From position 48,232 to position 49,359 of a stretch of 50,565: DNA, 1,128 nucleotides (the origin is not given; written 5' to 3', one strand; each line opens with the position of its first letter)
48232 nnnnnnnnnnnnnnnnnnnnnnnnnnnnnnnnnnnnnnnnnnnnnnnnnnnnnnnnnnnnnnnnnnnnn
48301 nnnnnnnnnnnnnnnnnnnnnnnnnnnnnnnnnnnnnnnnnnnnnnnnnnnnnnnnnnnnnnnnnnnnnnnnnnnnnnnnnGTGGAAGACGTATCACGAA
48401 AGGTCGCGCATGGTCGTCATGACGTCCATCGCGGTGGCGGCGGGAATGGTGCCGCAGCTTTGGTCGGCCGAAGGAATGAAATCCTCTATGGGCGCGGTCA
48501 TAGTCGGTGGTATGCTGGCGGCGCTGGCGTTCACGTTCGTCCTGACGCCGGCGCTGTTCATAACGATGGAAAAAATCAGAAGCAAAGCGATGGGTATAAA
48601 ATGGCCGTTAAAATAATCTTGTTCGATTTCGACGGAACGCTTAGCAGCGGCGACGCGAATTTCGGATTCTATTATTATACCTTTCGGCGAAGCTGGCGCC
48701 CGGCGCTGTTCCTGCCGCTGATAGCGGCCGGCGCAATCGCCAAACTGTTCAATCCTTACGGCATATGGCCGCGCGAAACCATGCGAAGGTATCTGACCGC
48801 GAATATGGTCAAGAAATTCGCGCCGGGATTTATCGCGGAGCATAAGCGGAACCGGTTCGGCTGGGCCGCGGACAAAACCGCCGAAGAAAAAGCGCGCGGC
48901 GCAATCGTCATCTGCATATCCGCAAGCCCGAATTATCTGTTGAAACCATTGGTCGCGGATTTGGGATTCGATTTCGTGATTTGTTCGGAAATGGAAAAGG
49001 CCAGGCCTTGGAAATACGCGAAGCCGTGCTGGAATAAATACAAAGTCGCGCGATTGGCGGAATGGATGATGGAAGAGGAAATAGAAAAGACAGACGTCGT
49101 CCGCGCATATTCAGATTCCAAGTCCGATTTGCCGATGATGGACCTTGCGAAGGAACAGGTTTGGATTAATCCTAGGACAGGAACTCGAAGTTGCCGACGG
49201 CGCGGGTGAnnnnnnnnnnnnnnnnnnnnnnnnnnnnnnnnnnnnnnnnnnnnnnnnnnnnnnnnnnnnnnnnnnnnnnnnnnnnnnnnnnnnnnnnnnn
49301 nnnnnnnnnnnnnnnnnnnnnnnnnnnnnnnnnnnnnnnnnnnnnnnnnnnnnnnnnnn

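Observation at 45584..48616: RND transporter lacking the TM4 proton-relay aspartates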

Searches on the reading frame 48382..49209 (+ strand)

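Call 3: search_protein_families(library=pfam, proteins=[window:48382-49209:+])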
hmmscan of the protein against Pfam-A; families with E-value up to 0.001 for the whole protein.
window:48382-49209:+ (275 aa): 1 family
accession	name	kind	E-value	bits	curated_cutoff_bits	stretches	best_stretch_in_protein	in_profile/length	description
PF12710.13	HAD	-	5.9e-23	82.7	27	1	79-253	1-188/189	haloacid dehalogenase-like hydrolase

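Call 4: search_protein_families(library=ncbifam, proteins=[window:48382-49209:+])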
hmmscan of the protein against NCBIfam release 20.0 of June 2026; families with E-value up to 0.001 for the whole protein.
window:48382-49209:+ (275 aa): 5 families
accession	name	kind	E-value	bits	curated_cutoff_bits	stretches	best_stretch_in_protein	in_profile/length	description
TIGR01490.1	HAD-SF-IB-hyp1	subfamily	3.3e-21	76.5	98.3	1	79-265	2-199/202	HAD-IB family hydrolase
NF052360.1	HolPasePseu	equivalog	9.5e-16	58.1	280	1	150-266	80-201/218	histidinol-phosphatase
TIGR01488.1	HAD-SF-IB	subfamily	5.7e-13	49.2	45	1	170-255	86-176/177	HAD-IB family phosphatase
NF052359.1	HolPaseNeis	equivalog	2.7e-11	43.6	400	1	134-265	68-203/221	histidinol-phosphatase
TIGR01545.1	YfhB_g-proteo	equivalog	4.8e-05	23.3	259.25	1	76-263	5-201/210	phosphatidylglycerophosphatase C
